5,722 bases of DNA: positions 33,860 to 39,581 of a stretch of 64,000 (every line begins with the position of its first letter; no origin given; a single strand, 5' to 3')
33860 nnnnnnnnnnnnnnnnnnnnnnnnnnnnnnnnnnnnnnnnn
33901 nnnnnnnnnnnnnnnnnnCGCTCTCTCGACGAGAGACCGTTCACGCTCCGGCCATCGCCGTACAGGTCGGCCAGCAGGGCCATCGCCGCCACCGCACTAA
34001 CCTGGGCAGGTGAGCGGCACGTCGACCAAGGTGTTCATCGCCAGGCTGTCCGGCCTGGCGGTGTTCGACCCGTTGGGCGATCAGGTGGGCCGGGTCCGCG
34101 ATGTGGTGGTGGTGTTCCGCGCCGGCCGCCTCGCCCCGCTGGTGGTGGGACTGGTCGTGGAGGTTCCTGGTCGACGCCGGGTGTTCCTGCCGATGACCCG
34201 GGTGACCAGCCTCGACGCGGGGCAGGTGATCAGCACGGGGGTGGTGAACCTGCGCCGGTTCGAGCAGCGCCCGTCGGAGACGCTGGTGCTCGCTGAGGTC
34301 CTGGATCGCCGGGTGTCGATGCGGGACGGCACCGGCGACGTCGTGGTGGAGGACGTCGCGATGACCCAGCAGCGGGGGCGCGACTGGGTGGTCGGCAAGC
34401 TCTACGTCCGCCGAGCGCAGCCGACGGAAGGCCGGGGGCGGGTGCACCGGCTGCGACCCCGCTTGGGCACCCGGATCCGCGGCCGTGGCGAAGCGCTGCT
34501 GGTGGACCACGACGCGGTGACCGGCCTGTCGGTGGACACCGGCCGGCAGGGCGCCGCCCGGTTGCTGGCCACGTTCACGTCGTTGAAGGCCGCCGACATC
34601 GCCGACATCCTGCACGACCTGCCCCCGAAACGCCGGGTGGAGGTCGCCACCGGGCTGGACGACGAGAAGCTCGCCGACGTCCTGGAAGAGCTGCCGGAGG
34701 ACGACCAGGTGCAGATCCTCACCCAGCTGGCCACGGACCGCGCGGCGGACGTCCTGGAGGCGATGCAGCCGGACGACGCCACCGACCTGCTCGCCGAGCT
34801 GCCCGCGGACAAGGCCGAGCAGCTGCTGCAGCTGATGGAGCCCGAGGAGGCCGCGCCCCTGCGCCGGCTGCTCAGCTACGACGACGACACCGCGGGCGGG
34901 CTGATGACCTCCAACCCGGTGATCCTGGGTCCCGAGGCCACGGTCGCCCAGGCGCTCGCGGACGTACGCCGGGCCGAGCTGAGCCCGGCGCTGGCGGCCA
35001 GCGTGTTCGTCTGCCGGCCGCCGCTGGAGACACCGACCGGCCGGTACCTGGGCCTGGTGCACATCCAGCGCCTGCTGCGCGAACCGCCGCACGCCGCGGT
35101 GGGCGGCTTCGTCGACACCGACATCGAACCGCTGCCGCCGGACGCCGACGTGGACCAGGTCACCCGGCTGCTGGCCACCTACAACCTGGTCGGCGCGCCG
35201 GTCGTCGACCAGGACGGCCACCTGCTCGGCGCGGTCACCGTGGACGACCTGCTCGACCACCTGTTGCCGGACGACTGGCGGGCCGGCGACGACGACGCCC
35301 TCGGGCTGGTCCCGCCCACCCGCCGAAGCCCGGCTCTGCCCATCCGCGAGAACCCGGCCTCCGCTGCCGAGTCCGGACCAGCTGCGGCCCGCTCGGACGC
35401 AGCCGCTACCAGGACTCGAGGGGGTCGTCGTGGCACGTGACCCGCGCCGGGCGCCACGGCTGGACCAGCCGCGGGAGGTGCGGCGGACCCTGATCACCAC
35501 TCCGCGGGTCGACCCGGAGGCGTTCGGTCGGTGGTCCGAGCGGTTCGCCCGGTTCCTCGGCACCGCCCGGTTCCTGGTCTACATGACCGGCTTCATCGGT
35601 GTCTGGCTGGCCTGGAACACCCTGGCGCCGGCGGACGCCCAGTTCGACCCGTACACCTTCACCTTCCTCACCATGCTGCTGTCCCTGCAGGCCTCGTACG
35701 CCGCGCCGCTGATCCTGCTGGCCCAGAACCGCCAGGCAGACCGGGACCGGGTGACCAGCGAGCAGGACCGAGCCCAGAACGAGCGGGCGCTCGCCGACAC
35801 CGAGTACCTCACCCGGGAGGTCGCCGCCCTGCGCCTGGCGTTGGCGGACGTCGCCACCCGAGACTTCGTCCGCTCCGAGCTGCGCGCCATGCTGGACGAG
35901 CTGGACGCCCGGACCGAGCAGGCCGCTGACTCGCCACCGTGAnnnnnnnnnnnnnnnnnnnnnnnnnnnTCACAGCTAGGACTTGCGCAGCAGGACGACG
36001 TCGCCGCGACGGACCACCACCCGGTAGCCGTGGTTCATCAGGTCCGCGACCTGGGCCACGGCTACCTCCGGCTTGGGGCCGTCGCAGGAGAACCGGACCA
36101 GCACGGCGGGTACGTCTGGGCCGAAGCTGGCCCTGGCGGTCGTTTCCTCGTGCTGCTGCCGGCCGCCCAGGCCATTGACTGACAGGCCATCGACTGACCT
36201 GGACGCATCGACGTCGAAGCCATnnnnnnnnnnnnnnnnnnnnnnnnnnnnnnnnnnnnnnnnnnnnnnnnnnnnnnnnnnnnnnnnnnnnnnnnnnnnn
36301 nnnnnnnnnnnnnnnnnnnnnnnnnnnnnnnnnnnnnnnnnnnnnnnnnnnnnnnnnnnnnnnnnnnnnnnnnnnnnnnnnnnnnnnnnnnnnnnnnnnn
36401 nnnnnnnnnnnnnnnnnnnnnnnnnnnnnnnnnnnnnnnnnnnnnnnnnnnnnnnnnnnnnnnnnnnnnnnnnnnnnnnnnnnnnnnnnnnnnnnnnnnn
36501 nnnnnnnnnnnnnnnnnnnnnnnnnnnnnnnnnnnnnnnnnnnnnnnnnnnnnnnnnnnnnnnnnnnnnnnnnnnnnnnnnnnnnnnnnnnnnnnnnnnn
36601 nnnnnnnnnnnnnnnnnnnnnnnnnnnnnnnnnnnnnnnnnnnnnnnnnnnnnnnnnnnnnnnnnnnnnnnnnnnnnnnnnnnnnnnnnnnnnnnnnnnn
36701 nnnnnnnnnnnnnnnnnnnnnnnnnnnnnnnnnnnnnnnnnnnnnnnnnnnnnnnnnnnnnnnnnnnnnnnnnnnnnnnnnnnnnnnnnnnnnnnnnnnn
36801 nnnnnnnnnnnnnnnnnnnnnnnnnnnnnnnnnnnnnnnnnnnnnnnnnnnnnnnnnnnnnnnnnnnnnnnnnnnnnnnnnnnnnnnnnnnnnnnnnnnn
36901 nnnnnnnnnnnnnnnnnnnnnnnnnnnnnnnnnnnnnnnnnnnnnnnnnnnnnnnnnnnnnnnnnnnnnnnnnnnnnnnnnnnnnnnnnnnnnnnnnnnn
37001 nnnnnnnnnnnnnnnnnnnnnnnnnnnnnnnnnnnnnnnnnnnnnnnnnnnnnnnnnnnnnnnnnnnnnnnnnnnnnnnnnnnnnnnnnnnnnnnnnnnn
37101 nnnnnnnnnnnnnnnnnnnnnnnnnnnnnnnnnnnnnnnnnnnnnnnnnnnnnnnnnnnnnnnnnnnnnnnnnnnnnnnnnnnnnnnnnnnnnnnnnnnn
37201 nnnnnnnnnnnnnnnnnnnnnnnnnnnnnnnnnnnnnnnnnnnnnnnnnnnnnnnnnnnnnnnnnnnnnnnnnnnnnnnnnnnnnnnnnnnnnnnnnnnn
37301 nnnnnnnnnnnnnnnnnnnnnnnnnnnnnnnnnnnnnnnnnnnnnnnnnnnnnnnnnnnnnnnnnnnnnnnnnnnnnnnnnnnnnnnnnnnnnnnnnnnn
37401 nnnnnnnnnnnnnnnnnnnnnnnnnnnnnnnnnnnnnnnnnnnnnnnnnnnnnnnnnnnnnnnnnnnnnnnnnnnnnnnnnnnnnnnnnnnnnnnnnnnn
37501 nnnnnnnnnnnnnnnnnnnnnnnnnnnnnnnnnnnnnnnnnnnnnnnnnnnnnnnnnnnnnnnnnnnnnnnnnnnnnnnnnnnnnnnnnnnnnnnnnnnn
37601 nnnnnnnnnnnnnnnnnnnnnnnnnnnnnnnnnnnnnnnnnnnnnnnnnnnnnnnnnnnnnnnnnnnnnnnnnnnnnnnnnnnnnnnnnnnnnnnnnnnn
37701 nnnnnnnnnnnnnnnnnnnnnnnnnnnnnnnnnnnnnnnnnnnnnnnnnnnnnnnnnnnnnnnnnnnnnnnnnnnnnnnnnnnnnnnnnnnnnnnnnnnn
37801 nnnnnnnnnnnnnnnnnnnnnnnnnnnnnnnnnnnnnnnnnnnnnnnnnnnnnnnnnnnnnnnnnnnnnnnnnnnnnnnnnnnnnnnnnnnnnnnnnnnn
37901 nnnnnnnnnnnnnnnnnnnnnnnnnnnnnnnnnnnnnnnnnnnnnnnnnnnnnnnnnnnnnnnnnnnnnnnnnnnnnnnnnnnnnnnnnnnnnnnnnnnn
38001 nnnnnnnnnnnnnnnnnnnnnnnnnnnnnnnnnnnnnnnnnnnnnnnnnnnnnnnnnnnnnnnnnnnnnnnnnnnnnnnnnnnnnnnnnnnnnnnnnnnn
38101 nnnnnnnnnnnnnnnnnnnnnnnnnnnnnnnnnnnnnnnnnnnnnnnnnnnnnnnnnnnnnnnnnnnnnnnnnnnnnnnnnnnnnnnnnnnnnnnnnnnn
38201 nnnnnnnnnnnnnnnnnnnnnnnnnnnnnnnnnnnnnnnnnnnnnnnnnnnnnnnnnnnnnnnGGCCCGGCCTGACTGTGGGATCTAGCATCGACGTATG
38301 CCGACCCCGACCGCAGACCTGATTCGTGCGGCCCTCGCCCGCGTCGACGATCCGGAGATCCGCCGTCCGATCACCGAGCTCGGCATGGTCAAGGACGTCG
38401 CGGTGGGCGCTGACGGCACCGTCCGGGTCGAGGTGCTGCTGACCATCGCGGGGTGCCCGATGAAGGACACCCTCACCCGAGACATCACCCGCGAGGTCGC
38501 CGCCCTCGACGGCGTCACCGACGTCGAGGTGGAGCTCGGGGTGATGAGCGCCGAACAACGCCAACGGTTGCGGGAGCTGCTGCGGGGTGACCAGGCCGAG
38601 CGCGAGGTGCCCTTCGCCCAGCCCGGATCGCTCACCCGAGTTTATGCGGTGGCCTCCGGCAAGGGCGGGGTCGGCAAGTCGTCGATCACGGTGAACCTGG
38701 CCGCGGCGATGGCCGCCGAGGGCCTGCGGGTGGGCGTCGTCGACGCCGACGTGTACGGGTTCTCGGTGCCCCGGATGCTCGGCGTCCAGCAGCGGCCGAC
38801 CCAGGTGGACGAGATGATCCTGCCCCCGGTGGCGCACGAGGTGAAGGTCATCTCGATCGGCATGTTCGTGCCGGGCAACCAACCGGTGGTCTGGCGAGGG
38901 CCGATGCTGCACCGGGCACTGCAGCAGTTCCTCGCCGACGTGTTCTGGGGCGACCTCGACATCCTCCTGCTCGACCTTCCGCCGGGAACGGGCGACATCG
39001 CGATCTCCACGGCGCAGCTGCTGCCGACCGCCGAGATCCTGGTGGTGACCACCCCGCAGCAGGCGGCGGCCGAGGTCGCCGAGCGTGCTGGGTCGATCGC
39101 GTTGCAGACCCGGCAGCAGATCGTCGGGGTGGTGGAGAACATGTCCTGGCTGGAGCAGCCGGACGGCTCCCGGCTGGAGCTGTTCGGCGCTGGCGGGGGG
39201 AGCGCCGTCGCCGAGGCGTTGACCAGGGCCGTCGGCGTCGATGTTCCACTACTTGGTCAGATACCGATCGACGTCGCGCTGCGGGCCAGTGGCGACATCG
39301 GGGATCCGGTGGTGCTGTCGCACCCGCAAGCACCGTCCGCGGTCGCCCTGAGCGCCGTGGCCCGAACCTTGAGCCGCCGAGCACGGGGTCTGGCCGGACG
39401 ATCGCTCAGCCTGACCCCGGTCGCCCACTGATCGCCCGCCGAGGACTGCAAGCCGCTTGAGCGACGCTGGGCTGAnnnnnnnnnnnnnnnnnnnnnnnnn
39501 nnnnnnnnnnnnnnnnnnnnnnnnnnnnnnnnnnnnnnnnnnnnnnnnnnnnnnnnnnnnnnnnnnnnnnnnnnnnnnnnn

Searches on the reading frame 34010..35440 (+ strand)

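Call 5: search_protein_families(library=pfam, proteins=[window:34010-35440:+], max_evalue=0.001)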
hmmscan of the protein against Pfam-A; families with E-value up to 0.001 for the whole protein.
window:34010-35440:+ (476 aa): 4 families
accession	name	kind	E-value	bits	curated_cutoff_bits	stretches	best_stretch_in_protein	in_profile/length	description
PF03448.22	MgtE_N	-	5.8e-27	94.6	25.9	1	193-293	2-102/102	MgtE intracellular N domain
PF00571.33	CBS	-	1.9e-14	54.2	24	1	366-418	3-55/57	CBS domain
PF05239.21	PRC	-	1.2e-08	35.3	21.2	1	8-70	4-64/78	PRC-barrel domain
PF14841.11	FliG_M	-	7.1e-05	23.4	25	0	216-242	23-49/76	FliG middle domain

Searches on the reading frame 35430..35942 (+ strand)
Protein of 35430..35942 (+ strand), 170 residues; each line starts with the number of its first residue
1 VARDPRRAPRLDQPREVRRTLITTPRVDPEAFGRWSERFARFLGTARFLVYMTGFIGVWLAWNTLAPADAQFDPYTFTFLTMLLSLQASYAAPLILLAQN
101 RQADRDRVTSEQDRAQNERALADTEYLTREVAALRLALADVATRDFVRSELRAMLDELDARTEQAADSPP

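Call 5: search_protein_families(library=pfam, proteins=[window:35430-35942:+], max_evalue=0.001)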
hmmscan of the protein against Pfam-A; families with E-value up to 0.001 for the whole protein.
window:35430-35942:+ (170 aa): 1 family
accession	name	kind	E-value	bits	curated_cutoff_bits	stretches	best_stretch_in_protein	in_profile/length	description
PF06210.16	DUF1003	-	4.1e-35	120.5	27.4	1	44-145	2-103/103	Protein of unknown function (DUF1003)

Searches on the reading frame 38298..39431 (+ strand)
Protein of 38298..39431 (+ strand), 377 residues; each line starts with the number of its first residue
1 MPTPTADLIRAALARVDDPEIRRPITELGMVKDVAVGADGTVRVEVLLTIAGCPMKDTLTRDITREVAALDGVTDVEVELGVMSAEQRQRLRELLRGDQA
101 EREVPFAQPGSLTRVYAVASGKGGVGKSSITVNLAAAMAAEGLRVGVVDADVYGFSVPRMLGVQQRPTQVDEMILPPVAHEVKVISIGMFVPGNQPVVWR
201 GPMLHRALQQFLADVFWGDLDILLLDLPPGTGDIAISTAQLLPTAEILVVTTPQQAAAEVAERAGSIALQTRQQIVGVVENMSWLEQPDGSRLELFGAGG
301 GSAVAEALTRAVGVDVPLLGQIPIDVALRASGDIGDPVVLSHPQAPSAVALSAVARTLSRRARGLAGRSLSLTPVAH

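Call 5: search_protein_families(library=pfam, proteins=[window:38298-39431:+], max_evalue=0.001)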
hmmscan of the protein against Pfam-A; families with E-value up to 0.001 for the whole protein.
window:38298-39431:+ (377 aa): 6 families
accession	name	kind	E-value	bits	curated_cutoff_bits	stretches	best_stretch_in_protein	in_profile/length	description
PF10609.15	ParA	-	3.4e-84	282.6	27.1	1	113-358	3-245/246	NUBPL iron-transfer P-loop NTPase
PF01883.24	FeS_assembly_P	-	4.5e-16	59.3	23.5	1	9-79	4-72/73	Iron-sulfur cluster assembly protein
PF01656.29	CbiA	-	2.4e-12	47.3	25.4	1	117-328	2-115/125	CobQ/CobB/MinD/ParA nucleotide binding domain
PF13614.12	AAA_31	-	1.2e-09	38.7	27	1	114-157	2-45/177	AAA domain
PF09140.17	MipZ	-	4.6e-07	29.8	20.7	1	117-180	4-67/262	ATPase MipZ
PF00142.24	Fer4_NifH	-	5.4e-05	23.2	25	1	120-184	6-70/271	4Fe-4S iron sulfur cluster binding proteins, NifH/frxC family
